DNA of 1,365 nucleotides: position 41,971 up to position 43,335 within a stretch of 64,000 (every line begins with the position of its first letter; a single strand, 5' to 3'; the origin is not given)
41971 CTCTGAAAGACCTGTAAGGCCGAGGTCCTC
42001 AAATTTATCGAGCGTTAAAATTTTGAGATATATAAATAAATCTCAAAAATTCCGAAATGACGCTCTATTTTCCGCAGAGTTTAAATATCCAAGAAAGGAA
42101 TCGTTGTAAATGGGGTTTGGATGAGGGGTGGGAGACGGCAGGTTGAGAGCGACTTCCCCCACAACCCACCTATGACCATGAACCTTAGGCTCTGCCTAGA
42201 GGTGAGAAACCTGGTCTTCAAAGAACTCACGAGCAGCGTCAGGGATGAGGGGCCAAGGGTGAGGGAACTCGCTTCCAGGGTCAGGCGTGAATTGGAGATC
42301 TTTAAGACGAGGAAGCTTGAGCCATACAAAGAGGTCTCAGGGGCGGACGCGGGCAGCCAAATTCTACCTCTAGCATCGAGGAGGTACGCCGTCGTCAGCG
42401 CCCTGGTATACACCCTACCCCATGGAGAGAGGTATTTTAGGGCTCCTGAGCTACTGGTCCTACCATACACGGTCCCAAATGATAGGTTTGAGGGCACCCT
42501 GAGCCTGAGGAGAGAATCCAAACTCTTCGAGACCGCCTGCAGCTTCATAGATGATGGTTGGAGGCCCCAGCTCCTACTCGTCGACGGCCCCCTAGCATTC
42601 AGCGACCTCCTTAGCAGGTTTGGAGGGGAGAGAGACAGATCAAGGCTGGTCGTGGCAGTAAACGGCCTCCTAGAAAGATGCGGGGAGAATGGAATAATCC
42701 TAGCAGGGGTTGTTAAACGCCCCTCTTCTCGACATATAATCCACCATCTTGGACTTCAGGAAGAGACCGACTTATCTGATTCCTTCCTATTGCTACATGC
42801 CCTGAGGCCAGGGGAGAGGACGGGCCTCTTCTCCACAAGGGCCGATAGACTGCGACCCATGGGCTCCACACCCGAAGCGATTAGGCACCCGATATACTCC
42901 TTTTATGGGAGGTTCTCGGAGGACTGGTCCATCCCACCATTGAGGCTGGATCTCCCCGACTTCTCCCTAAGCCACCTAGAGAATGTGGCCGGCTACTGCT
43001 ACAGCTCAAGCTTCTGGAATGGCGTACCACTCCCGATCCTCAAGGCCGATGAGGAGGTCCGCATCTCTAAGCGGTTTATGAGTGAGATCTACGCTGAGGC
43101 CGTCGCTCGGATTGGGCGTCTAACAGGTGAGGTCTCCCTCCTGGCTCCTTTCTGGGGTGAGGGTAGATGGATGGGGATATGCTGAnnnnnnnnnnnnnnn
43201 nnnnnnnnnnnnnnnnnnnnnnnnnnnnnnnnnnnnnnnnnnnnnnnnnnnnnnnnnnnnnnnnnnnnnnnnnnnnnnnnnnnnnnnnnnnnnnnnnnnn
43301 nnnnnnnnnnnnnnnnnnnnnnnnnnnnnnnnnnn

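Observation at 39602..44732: Seven small wHTH genes next to a stand-alone NurA-like nuclease / HerA-like ATPase pair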

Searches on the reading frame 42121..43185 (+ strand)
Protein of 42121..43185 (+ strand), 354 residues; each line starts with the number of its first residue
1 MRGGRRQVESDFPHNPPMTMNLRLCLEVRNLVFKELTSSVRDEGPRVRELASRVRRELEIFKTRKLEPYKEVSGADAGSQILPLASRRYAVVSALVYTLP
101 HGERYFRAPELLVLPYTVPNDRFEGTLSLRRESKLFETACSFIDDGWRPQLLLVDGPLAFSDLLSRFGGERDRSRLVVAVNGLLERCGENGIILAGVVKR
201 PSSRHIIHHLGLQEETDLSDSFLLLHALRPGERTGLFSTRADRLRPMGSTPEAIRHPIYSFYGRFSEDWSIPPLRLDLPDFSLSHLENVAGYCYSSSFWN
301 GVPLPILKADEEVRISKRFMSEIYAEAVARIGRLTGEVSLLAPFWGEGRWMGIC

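Call 3: search_protein_families(library=pfam, proteins=[window:42121-43185:+], max_evalue=1)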
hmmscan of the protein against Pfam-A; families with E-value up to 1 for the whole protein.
window:42121-43185:+ (354 aa): 2 families
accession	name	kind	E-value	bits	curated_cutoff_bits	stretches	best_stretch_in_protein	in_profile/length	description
PF09376.16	NurA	-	6.2e-13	49.3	21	1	73-315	4-254/254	NurA domain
PF00140.25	Sigma70_r1_2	-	0.2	12.1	22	1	305-319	14-28/34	Sigma-70 factor, region 1.2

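Call 4: search_protein_families(library=padloc, proteins=[window:42121-43185:+], max_evalue=1)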
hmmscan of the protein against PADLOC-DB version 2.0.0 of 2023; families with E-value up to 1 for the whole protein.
window:42121-43185:+ (354 aa): 0 families

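Call 5: search_protein_families(library=ncbifam, proteins=[window:42121-43185:+], max_evalue=1)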
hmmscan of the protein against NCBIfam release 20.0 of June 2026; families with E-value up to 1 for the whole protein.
window:42121-43185:+ (354 aa): 0 families

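Call 10: find_homologous_proteins(query=window:42121-43185:+)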
Query window:42121-43185:+ (354 aa): 217 proteins with E <= 0.001 among 8000 candidates; the best 120 are listed.
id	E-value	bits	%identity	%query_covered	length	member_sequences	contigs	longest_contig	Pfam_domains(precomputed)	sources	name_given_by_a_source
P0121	1.2e-230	783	98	100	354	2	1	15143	PF09376.17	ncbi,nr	ncbi:DNA double-strand break repair nuclease NurA [Candidatus Bathyarchaeota archaeon]|nr:DNA double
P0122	7.2e-208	708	90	100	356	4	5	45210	PF09376.17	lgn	-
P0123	7.1e-196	668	88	95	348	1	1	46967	PF09376.17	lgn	-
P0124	2.7e-190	650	83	100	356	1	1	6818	PF09376.17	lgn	-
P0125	4.1e-178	610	81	95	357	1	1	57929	PF09376.17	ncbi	-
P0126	1.7e-175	601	79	99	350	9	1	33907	PF09376.17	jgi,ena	-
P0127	3.0e-131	456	60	99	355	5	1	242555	PF09376.17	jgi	-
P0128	4.4e-131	455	60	95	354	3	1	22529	PF09376.17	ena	-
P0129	2.8e-129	449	59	99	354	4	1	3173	PF09376.17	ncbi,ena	-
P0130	4.4e-129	449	59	94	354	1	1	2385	PF09376.17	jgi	jgi:hypothetical protein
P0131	4.5e-129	449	60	95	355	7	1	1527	PF09376.17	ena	-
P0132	8.2e-129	448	59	94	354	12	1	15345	PF09376.17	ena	-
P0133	2.9e-128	446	61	93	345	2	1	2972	PF09376.17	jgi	-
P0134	4.9e-128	445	59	94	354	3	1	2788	PF09376.17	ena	-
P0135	7.2e-128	445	59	98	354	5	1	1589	PF09376.17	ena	-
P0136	1.1e-127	444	60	93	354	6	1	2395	PF09376.17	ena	-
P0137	1.2e-127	444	59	94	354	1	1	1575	PF09376.17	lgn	-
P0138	2.5e-127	443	58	94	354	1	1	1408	PF09376.17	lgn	-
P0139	2.7e-126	440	61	93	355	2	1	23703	PF09376.17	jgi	-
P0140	3.8e-125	436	57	99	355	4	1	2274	PF09376.17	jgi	jgi:hypothetical protein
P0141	6.1e-125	435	59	93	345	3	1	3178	PF09376.17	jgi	-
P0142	6.6e-125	435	58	93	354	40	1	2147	PF09376.17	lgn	-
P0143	6.9e-125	435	57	98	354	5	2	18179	PF09376.17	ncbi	-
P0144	1.0e-124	434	59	93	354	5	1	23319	PF09376.17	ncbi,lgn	-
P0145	6.4e-124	432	58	90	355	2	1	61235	PF09376.17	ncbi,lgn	-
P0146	1.2e-123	431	56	97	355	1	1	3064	PF09376.17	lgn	-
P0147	1.6e-123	430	58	93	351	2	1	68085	PF09376.17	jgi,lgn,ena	-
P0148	2.2e-123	430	59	94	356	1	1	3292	PF09376.17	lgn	-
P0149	2.3e-123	430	55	98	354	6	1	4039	PF09376.17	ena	-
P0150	3.5e-123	429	57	95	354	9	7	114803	PF09376.17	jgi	-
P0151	1.1e-122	428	57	94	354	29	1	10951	PF09376.17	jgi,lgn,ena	-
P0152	2.1e-122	427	56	99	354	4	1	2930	PF09376.17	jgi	-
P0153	3.7e-122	426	57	93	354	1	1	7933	PF09376.17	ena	-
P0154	5.0e-122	425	58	90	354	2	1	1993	PF09376.17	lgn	-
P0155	1.3e-121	424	57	95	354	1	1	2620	PF09376.17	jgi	jgi:hypothetical protein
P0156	1.7e-121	424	57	93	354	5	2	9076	PF09376.17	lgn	-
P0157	4.2e-121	422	58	93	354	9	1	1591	PF09376.17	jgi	jgi:hypothetical protein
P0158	5.1e-121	422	57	93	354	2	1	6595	PF09376.17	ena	-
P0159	1.1e-120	421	57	93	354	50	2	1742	PF09376.17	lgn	-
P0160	1.5e-120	421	58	93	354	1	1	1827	PF09376.17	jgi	-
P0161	5.4e-120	419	56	93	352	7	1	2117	PF09376.17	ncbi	-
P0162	6.1e-120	419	55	94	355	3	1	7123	PF09376.17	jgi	jgi:hypothetical protein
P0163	6.3e-120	419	56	93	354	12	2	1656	PF09376.17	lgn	-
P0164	6.9e-120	418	57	93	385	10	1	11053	PF09376.17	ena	-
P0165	8.1e-120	418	57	90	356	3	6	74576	PF09376.17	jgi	-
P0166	1.0e-119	418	55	93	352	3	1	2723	PF09376.17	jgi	jgi:hypothetical protein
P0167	1.2e-119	418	56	98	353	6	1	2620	PF09376.17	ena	-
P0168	1.8e-119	417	57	90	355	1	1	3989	PF09376.17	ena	-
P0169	2.2e-119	417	59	91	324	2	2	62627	PF09376.17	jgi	-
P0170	3.8e-119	416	57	93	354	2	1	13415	PF09376.17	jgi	jgi:hypothetical protein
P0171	6.2e-119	415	55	98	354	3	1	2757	PF09376.17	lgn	-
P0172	1.1e-118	415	57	93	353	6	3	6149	PF09376.17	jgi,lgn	-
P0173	1.2e-118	414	56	93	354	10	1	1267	PF09376.17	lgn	-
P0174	1.5e-118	414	56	93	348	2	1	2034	PF09376.17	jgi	jgi:hypothetical protein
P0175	2.4e-118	413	56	90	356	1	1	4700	PF09376.17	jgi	jgi:hypothetical protein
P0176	2.6e-118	413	55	93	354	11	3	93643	PF09376.17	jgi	jgi:hypothetical protein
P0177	3.5e-118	413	57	90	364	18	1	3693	PF09376.17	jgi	-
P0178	3.6e-118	413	55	93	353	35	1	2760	PF09376.17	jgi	-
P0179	3.7e-118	413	56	90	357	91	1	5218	PF09376.17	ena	-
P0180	4.4e-118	413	53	99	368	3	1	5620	PF09376.17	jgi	-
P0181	4.6e-118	412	56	90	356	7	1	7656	PF09376.17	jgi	-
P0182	6.9e-118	412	56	90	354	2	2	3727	PF09376.17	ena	-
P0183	7.7e-118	412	56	93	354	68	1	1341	PF09376.17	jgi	-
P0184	7.8e-118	412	56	93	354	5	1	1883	PF09376.17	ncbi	-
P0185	9.2e-118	411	55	93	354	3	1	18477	PF09376.17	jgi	jgi:hypothetical protein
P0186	1.3e-117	411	57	93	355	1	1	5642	PF09376.17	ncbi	ncbi:MAG: DNA double-strand break repair nuclease NurA [Candidatus Bathyarchaeia archaeon]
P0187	2.4e-117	410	53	98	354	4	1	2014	PF09376.17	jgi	-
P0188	3.5e-117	410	55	94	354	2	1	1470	PF09376.17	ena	-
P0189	5.3e-117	409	54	95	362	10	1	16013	PF09376.17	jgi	-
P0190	6.5e-117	409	53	96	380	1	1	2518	PF09376.17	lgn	-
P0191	7.0e-117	409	55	90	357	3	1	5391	PF09376.17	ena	-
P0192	8.2e-117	408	54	99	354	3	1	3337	PF09376.17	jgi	jgi:hypothetical protein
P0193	8.2e-117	408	54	90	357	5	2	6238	PF09376.17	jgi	-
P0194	1.0e-116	408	53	99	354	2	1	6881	PF09376.17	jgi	jgi:hypothetical protein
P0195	1.2e-116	408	54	90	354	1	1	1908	PF09376.17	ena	-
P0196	1.3e-116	408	55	90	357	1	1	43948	PF09376.17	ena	-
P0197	2.2e-116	407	53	95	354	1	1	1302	PF09376.17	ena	-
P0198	4.5e-116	406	57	93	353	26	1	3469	PF09376.17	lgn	-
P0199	9.3e-116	405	55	90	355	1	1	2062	PF09376.17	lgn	-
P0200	9.9e-116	405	54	97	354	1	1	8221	PF09376.17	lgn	-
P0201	1.9e-115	404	55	90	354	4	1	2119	PF09376.17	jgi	-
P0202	2.8e-115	403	55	93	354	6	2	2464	PF09376.17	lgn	-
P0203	2.2e-114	400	53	96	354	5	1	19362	PF09376.17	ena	-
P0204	2.9e-114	400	53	90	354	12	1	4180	PF09376.17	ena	-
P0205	3.1e-114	400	56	89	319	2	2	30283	PF09376.17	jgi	jgi:hypothetical protein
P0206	4.8e-114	399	55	94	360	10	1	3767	PF09376.17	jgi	-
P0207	3.7e-113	396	54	93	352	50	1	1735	PF09376.17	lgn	-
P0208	3.7e-113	396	54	93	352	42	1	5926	PF09376.17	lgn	-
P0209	5.1e-113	396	54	94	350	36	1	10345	PF09376.17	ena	-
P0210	5.9e-113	396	57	88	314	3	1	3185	PF09376.17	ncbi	ncbi:MAG: DNA double-strand break repair nuclease NurA, partial [Candidatus Bathyarchaeota archaeon]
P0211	8.2e-113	395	53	93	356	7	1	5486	PF09376.17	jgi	jgi:hypothetical protein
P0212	9.0e-113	395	54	93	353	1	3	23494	PF09376.17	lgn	-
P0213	1.3e-112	395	54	93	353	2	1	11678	PF09376.17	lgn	-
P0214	1.8e-112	394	53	93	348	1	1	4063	PF09376.17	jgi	jgi:hypothetical protein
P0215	2.1e-112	394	52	90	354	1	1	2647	PF09376.17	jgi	jgi:hypothetical protein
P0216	3.9e-112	393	54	93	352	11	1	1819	PF09376.17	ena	-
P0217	6.8e-112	392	50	95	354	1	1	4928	PF09376.17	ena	-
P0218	8.9e-112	392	54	93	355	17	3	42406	PF09376.17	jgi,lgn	jgi:hypothetical protein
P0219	9.6e-112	392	52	93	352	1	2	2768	PF09376.17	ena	-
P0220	1.0e-111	392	54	93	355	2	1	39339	PF09376.17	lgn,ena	-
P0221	2.0e-111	391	51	96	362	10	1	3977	PF09376.17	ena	-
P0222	3.8e-111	390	52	93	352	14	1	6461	PF09376.17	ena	-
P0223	4.4e-111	389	53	93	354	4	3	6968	PF09376.17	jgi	-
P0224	4.8e-111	389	53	93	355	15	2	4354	PF09376.17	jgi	jgi:hypothetical protein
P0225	7.0e-111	389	55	93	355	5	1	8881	PF09376.17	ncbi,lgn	-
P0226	9.2e-111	388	49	99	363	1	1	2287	PF09376.17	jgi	-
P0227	9.7e-111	388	53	93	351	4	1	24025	PF09376.17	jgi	-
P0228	1.4e-110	388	52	96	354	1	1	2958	PF09376.17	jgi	jgi:hypothetical protein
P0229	2.0e-110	387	52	93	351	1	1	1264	PF09376.17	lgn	-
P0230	2.2e-110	387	52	95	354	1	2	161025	PF09376.17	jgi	jgi:hypothetical protein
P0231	2.3e-110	387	54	94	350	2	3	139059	PF09376.17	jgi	jgi:hypothetical protein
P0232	3.2e-110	387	49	97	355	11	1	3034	PF09376.17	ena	-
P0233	3.6e-110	386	52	94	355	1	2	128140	PF09376.17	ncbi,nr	ncbi:DNA double-strand break repair nuclease NurA [Candidatus Bathyarchaeota archaeon]|nr:DNA double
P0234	4.1e-110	386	53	93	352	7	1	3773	PF09376.17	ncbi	-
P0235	5.8e-110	386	50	95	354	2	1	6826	PF09376.17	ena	-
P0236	6.2e-110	386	50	95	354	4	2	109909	PF09376.17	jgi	-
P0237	9.5e-110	385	49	95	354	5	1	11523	PF09376.17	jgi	-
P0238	1.1e-109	385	54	93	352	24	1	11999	PF09376.17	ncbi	-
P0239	1.2e-109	385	51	93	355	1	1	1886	PF09376.17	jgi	jgi:hypothetical protein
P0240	1.5e-109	384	53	93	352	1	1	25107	PF09376.17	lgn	-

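Call 16: search_solved_structures(query=window:42121-43185:+, max_evalue=10, show_alignments=1)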
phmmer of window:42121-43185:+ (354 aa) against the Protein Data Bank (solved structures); distinct sequences matched with E-value up to 10: 0.

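Call 70: predict_structure(alignment_id=A5)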
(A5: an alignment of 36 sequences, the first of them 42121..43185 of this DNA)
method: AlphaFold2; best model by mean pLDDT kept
length: 354 residues; sequences in the alignment: 36
mean_pLDDT: 87.6   pTM: 0.85
mean pLDDT of the five models: 87.6, 82.8, 81.5, 81.3, 79.7
residues with pLDDT >= 90: 253; 70-90: 57; 50-70: 20; < 50: 24
segments of 3 or more residues with pLDDT < 50: 1-15, 244-251
pLDDT, mean of each block of 10 residues (from residue 1): 33 52 92 95 95 96 95 97 93 97 96 92 91 97 98 92 66 92 97 95 87 91 95 89 42 81 92 94 97 85 93 92 93 88 87 75
secondary structure, 60 per line:
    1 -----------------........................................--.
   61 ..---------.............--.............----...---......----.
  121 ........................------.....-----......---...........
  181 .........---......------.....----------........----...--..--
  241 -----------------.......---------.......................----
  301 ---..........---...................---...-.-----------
elements in order: H18-57 E60-62 E72-84 E87-99 E104-106 E110-115 H120-144 E151-155 H161-166 H170-189 E193-198 H205-209 H220-227 E232-234 E258-264 E274-279 H280-296 H304-313 H317-335

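Call 72: fold_search(model_id=the predicted structure, library=pdb)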
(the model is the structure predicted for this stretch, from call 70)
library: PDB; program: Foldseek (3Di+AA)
matches with E <= 10: 813; with E <= 0.001: 85
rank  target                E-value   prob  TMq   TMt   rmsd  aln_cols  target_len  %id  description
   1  2ygk_A                4.9e-14  1.00  0.58  0.64   6.6       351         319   16  Crystal structure of the NurA nuclease from Sulfolobus solfataricus (released 2011-12-14)
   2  9x1m_G                8.7e-12  1.00  0.61  0.55   7.3       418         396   14  The cryo-EM structure of HerA-NurA complex with AMPPNP and dsDNA from Thermococcus kodakarensis (released 2026-02-04)
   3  9x1n_G                1.2e-10  1.00  0.57  0.52   8.0       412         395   13  The cryo-EM structure of HerA-NurA complex with ATPgammaS and dsDNA from Thermococcus kodakarensis (State 1) (released 2026-02-04)
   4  9x1l_G                1.0e-09  1.00  0.50  0.45   9.5       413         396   14  The cryo-EM structure of HerA-NurA complex with AMPPNP from Thermococcus kodakarensis (released 2026-02-04)
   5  6ozp_A                3.6e-08  1.00  0.32  0.44  13.3       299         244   16  Crystal structure of Mus musculus (Mm) Endonuclease V in complex with a 23mer RNA oligo containing an inosine after a  (released 2019-09-04)
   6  8wfd_G                4.1e-08  1.00  0.48  0.47   7.2       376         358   16  The cryo-EM structure of TdpAB in complex with AMPPNP and DNA (released 2025-01-22)
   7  4nsp                  6.5e-08  1.00  0.34  0.47  11.1       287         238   16  Crystal structure of human ENDOV (released 2014-09-10)
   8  6ozo_A                6.5e-08  1.00  0.35  0.47  13.3       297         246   16  Crystal structure of Mus musculus (Mm) Endonuclease V in complex with a 23mer RNA oligo containing an inosine after a  (released 2019-09-04)
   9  6ozq_B                6.8e-08  1.00  0.33  0.44  14.1       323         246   16  Crystal structure of Mus musculus (Mm) Endonuclease V (K155M) in complex with a 23mer RNA oligo containing an inosine  (released 2019-09-04)
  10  6oze                  7.3e-08  1.00  0.34  0.45  13.0       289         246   17  Crystal structure of the catalytic domain of human Endonuclease V (C140S/C225S/C226A/C228S) (released 2019-09-04)
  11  4xpu_B                8.2e-08  1.00  0.30  0.45  13.5       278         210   16  The crystal structure of EndoV from E.coli (released 2015-08-19)
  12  3tal_A                1.0e-07  1.00  0.54  0.47   8.9       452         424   11  Crystal structure of NurA with manganese (released 2011-11-23)
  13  6ozh_D                1.1e-07  1.00  0.34  0.47  13.4       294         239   12  Crystal structure of Ciona intestinalis (Ci) Endonuclease V in complex with a 24mer DNA containing an inosine followed (released 2019-09-04)
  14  6ozr_A                1.1e-07  1.00  0.34  0.46  13.5       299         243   17  Crystal structure of Mus musculus (Mm) Endonuclease V in complex with a 23mer RNA oligo containing an inosine after a  (released 2019-09-04)
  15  3taz_A                1.2e-07  1.00  0.50  0.42   8.3       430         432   11  Crystal structure of NurA bound to dAMP and manganese (released 2011-11-23)
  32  3tal_B                5.0e-07  1.00  0.50  0.43   7.8       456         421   11  Crystal structure of NurA with manganese (released 2011-11-23)
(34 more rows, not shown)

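Call 102: search_solved_structures(query=A5, max_evalue=1)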
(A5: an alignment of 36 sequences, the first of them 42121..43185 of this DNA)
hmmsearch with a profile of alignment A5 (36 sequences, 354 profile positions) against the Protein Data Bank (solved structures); distinct sequences matched with E-value up to 1: 1.
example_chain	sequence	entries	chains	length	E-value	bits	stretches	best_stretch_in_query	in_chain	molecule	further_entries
7jli_A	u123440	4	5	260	0.0036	19.6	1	213-264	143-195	Isoprenyl transferase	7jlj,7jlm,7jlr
